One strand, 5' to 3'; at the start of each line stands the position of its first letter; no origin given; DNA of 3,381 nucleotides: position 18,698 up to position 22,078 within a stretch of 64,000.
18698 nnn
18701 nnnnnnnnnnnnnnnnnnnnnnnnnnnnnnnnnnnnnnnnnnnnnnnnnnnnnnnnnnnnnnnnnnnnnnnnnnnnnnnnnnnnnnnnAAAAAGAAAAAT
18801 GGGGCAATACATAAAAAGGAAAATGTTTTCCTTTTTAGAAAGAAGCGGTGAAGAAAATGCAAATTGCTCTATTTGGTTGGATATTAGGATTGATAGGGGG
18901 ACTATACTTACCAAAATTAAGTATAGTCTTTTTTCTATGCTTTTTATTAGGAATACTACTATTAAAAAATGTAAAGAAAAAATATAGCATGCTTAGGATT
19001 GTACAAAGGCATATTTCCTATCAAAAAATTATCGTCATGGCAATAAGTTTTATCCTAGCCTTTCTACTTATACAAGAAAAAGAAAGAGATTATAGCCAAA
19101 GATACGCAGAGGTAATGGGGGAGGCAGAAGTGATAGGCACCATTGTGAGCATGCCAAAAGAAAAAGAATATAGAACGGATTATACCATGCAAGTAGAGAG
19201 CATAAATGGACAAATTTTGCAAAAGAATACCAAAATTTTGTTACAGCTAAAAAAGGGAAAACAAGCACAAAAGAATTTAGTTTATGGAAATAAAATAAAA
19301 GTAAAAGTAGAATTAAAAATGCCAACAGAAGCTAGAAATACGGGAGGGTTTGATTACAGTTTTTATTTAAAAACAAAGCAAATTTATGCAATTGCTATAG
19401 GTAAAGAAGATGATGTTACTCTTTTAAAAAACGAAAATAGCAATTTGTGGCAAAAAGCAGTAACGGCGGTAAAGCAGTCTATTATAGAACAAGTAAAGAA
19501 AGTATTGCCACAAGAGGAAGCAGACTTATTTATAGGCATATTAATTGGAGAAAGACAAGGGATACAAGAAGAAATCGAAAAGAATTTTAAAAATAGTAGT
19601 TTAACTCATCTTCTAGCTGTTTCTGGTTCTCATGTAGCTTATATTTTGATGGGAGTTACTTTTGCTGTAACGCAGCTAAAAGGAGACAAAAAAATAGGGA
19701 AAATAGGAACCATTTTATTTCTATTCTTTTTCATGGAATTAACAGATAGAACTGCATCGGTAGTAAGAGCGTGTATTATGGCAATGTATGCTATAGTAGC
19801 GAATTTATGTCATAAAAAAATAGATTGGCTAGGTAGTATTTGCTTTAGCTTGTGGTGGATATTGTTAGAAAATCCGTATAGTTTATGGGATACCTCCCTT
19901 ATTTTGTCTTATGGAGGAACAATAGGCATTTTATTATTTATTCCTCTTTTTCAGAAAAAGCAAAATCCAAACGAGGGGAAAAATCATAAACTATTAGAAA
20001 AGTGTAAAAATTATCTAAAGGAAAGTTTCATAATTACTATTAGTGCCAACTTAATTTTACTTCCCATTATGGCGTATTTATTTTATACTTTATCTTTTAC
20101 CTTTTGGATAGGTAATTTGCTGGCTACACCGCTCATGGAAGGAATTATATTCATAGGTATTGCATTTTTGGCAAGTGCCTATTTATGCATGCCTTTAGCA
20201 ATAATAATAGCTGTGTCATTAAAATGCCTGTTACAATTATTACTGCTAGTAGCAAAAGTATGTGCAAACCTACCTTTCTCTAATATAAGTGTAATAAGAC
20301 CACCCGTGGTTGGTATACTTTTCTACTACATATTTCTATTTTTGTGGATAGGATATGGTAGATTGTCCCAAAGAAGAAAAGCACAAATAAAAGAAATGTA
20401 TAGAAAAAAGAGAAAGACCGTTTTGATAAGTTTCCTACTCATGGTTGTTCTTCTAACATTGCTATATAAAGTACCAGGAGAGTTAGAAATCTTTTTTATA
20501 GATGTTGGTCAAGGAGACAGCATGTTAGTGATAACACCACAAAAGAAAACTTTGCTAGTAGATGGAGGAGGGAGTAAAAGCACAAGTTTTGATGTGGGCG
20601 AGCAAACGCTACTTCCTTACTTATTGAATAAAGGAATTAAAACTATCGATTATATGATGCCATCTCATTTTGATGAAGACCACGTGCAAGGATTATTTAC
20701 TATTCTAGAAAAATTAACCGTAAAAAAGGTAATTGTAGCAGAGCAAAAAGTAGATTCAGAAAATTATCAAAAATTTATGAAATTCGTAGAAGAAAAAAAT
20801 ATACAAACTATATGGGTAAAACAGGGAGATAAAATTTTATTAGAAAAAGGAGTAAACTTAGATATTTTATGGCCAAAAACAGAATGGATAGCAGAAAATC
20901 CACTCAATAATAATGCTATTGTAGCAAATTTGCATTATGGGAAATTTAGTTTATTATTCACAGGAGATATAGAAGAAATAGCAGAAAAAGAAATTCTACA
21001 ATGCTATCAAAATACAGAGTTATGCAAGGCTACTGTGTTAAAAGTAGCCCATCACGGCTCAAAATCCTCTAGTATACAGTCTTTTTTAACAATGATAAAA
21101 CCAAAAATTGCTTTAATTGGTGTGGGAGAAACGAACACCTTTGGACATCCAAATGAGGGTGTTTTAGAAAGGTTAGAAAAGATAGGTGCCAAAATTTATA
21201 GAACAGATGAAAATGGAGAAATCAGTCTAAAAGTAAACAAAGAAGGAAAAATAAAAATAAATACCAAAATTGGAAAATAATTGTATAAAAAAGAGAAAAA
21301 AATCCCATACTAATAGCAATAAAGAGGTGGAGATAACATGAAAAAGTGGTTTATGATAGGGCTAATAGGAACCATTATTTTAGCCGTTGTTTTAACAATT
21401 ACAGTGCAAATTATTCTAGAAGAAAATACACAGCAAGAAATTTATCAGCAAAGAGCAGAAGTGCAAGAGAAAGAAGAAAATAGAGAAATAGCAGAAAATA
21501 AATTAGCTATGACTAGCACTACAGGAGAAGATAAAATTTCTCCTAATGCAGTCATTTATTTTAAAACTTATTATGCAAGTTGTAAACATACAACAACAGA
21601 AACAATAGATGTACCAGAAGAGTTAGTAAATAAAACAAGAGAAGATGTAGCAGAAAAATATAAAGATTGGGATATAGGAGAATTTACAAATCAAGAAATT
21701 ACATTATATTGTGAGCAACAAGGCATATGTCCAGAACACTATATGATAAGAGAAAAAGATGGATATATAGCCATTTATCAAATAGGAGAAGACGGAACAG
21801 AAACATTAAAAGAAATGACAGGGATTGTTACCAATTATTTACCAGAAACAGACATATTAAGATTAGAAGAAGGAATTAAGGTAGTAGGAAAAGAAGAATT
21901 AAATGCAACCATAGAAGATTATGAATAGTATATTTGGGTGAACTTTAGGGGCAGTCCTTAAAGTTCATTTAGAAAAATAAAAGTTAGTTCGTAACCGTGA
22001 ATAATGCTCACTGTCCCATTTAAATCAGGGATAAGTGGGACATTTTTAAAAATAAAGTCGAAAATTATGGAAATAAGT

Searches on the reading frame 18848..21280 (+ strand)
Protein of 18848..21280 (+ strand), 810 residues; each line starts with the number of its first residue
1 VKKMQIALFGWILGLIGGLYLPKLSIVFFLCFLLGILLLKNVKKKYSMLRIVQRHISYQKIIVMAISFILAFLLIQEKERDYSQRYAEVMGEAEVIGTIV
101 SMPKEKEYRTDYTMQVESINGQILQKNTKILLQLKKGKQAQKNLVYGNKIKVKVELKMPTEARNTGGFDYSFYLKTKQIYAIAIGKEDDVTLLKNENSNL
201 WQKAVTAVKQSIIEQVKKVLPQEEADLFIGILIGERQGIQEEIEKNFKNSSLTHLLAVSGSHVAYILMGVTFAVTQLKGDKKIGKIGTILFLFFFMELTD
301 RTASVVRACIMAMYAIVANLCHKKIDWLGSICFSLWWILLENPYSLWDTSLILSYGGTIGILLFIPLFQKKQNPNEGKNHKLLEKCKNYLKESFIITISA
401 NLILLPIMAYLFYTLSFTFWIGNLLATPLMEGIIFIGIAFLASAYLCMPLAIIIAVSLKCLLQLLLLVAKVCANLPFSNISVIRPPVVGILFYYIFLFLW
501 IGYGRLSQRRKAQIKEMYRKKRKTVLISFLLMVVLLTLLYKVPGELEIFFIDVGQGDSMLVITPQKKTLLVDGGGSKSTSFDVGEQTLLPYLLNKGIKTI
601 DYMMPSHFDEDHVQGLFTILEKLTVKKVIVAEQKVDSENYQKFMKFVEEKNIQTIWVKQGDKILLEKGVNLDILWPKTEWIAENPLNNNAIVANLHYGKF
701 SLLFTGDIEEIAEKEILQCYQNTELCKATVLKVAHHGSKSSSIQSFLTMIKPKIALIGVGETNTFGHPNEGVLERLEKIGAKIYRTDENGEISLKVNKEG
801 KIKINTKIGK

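Call 37: search_protein_families(library=pfam, proteins=[window:18848-21280:+], max_evalue=0.001)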
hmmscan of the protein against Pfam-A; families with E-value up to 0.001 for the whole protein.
window:18848-21280:+ (810 aa): 3 families
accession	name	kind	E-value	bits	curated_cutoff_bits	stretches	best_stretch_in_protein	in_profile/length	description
PF03772.21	Competence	-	2.2e-54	185.1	23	1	231-501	1-264/270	Competence protein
PF13567.11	DUF4131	-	3.9e-22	79.1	31.6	1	26-189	10-163/165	Domain of unknown function (DUF4131)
PF00753.33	Lactamase_B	-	4.4e-16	59.9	22.7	1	552-758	2-193/196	Metallo-beta-lactamase superfamily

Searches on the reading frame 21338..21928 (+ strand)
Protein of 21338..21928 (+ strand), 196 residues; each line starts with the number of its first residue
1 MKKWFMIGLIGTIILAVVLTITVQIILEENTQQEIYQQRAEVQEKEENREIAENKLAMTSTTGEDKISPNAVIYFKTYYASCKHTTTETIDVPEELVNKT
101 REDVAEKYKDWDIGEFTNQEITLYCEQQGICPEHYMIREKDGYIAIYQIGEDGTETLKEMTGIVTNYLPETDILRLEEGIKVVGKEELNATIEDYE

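Call 37: search_protein_families(library=pfam, proteins=[window:21338-21928:+], max_evalue=0.001)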
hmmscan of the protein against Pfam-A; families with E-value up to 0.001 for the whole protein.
window:21338-21928:+ (196 aa): 1 family
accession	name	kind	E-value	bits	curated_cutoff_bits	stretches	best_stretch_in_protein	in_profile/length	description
PF08955.15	BofC_C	-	4.5e-05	23.9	21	1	135-195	12-72/74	BofC C-terminal domain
